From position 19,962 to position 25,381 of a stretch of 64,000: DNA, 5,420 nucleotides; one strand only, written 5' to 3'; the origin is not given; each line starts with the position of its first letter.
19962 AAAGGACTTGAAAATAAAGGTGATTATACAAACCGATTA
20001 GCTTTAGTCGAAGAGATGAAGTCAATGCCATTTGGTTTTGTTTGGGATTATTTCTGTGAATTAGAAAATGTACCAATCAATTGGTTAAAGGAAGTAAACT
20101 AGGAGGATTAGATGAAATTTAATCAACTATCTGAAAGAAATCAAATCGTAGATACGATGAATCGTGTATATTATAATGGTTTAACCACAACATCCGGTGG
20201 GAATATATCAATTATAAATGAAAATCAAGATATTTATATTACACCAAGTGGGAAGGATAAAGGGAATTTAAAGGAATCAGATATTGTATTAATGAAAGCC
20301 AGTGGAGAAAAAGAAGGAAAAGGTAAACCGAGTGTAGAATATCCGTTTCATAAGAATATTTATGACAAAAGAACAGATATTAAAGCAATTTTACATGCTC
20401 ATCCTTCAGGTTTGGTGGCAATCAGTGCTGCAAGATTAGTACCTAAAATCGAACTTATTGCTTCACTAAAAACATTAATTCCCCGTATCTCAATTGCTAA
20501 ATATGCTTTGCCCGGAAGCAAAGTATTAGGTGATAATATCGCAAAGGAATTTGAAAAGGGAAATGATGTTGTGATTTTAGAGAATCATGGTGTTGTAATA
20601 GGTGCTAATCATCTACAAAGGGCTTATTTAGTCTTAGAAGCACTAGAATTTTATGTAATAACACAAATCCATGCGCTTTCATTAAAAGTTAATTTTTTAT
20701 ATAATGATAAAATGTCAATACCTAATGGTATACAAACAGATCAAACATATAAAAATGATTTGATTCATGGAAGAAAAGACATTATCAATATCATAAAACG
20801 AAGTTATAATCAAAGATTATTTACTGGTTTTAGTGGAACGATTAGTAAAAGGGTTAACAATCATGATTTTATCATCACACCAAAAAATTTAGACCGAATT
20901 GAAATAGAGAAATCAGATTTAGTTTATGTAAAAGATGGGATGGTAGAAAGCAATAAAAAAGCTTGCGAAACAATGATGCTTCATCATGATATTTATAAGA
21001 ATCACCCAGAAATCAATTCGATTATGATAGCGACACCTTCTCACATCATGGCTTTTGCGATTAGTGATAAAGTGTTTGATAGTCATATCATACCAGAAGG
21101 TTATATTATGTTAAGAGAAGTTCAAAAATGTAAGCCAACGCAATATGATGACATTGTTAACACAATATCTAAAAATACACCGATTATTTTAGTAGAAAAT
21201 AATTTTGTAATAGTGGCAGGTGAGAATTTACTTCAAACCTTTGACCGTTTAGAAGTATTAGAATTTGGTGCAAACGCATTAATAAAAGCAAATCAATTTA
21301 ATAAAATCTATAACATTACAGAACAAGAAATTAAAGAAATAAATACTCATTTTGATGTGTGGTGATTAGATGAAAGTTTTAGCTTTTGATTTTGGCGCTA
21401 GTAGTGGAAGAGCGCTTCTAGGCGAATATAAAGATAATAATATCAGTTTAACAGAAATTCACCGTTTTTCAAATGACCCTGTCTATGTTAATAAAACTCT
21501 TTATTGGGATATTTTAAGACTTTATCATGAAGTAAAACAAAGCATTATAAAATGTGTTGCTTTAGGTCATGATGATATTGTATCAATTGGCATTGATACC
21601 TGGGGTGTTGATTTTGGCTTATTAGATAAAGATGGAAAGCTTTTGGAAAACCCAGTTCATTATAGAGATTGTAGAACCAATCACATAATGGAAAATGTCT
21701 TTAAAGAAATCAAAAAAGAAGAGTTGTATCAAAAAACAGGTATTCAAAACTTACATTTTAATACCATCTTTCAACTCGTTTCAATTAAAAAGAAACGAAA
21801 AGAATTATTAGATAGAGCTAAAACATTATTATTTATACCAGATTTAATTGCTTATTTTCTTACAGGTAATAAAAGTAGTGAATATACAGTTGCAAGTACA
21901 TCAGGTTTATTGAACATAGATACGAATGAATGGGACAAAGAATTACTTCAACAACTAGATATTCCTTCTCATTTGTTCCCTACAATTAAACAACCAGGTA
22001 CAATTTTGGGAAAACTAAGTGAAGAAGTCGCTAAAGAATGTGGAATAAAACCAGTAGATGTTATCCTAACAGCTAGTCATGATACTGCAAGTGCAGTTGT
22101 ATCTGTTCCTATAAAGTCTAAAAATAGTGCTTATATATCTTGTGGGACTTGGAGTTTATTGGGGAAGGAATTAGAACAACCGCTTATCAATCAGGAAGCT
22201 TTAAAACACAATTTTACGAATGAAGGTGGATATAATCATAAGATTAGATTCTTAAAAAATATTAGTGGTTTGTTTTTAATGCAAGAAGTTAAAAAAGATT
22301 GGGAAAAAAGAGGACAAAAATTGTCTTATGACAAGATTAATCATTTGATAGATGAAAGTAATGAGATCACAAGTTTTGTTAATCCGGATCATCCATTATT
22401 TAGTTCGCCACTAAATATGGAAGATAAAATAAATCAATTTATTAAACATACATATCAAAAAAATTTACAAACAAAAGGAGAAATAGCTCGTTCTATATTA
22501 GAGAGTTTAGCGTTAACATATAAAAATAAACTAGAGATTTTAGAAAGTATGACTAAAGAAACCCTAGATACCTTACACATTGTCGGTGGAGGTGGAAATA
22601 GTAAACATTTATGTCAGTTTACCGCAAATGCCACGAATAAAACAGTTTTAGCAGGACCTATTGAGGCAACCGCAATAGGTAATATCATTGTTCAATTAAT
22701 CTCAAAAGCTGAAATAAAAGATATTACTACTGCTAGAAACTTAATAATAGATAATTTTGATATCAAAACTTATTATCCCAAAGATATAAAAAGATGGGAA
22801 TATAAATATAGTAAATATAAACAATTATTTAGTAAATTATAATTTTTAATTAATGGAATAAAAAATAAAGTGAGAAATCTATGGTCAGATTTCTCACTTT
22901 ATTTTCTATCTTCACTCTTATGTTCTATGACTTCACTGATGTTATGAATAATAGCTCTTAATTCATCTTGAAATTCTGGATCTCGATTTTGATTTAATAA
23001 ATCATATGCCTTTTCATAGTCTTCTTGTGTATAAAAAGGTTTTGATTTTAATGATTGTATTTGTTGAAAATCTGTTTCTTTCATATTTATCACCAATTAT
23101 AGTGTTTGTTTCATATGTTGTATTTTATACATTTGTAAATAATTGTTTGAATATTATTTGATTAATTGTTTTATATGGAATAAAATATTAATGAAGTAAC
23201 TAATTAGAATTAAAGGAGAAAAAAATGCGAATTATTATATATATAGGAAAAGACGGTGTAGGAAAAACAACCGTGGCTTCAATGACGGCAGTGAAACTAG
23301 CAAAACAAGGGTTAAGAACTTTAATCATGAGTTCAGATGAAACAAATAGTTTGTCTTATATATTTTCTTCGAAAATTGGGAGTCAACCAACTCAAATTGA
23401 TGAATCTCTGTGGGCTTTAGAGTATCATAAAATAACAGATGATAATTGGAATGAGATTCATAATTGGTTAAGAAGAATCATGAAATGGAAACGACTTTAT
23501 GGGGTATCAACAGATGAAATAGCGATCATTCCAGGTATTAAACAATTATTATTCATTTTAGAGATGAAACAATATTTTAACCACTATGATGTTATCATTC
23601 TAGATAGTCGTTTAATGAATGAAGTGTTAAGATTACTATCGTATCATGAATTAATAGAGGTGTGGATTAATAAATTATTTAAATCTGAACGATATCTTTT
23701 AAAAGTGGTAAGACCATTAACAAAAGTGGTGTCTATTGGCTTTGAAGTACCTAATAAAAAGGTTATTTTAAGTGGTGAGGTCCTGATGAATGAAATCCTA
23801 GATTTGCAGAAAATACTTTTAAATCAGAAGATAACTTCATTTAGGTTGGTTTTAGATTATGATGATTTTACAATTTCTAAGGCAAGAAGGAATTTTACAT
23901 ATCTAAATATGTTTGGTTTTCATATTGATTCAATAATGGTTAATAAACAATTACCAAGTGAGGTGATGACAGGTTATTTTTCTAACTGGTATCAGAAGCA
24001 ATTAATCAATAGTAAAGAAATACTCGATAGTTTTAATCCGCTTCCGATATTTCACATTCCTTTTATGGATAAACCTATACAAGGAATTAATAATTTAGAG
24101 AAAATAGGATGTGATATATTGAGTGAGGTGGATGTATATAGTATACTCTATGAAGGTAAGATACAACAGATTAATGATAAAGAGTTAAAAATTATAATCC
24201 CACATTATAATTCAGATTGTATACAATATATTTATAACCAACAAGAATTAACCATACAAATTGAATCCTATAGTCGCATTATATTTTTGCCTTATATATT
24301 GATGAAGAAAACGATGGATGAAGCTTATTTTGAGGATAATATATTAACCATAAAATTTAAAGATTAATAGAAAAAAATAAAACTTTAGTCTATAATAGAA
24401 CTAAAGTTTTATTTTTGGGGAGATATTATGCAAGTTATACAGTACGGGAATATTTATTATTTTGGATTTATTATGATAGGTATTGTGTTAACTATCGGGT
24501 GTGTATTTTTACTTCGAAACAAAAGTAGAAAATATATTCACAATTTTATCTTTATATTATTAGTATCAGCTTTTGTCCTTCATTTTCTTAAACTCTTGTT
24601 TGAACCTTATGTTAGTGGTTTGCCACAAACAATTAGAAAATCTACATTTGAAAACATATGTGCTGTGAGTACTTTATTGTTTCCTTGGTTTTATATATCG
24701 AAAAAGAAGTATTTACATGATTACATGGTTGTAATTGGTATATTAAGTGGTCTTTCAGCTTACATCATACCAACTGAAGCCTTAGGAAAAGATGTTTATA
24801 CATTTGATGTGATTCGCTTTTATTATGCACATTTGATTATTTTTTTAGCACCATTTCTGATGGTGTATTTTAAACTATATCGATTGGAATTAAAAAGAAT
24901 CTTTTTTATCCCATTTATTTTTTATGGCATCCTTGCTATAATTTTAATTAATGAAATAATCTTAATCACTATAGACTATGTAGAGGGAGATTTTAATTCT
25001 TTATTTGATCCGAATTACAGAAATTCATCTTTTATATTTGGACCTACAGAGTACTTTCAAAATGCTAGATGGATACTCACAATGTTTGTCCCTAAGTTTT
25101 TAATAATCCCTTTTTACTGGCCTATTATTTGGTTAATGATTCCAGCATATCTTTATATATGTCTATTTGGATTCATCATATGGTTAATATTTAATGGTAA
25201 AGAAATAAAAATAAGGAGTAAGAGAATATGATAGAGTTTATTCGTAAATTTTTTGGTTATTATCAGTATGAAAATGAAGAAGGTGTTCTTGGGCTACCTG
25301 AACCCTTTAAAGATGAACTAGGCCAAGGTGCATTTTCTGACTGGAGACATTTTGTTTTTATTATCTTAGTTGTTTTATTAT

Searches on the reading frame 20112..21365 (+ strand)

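Call 16: search_protein_families(library=pfam, proteins=[window:20112-21365:+], max_evalue=0.001)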
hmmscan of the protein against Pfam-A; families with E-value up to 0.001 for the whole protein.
window:20112-21365:+ (417 aa): 1 family
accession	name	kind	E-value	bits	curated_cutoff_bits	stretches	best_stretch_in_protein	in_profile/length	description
PF00596.27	Aldolase_II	-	7.3e-61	205.7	22.2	2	11-182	2-179/183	Class II Aldolase and Adducin N-terminal domain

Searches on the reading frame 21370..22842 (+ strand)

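Call 16: search_protein_families(library=pfam, proteins=[window:21370-22842:+], max_evalue=0.001)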
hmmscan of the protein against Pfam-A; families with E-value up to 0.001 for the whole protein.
window:21370-22842:+ (490 aa): 2 families
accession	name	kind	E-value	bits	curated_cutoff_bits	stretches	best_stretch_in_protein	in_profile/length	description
PF00370.27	FGGY_N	-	4.1e-41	141.6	28.8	1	3-244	2-244/245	FGGY family of carbohydrate kinases, N-terminal domain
PF02782.22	FGGY_C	-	7.7e-34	117.6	27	1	254-444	1-196/198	FGGY family of carbohydrate kinases, C-terminal domain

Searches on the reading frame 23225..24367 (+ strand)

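Call 16: search_protein_families(library=pfam, proteins=[window:23225-24367:+], max_evalue=0.001)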
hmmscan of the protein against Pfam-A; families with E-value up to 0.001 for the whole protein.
window:23225-24367:+ (380 aa): 6 families
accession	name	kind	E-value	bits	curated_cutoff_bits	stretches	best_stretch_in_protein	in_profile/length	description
PF02374.21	ArsA_ATPase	-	3.7e-55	187.7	24.3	1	1-297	1-302/305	Anion-transporting ATPase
PF17886.7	ArsA_HSP20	-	9.8e-11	41.5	22.5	1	319-378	4-63/63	HSP20-like domain found in ArsA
PF13614.12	AAA_31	-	7.1e-08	33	27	1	3-128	4-125/177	AAA domain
PF01656.29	CbiA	-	1.9e-06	28.3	25.4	1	3-117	1-68/125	CobQ/CobB/MinD/ParA nucleotide binding domain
PF20720.3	nSTAND3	-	6.1e-06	26.5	27.2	1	2-87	18-100/155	Novel STAND NTPase 3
PF10609.15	ParA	-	9.8e-06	25.6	27.1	1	3-38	6-41/246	NUBPL iron-transfer P-loop NTPase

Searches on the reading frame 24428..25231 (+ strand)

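Call 16: search_protein_families(library=pfam, proteins=[window:24428-25231:+], max_evalue=0.001)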
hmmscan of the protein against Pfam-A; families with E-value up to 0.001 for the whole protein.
window:24428-25231:+ (267 aa): 1 family
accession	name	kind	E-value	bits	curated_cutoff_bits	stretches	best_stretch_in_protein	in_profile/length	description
PF14808.11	TMEM164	-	2.7e-09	37.3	25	1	15-221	10-206/217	TMEM164 family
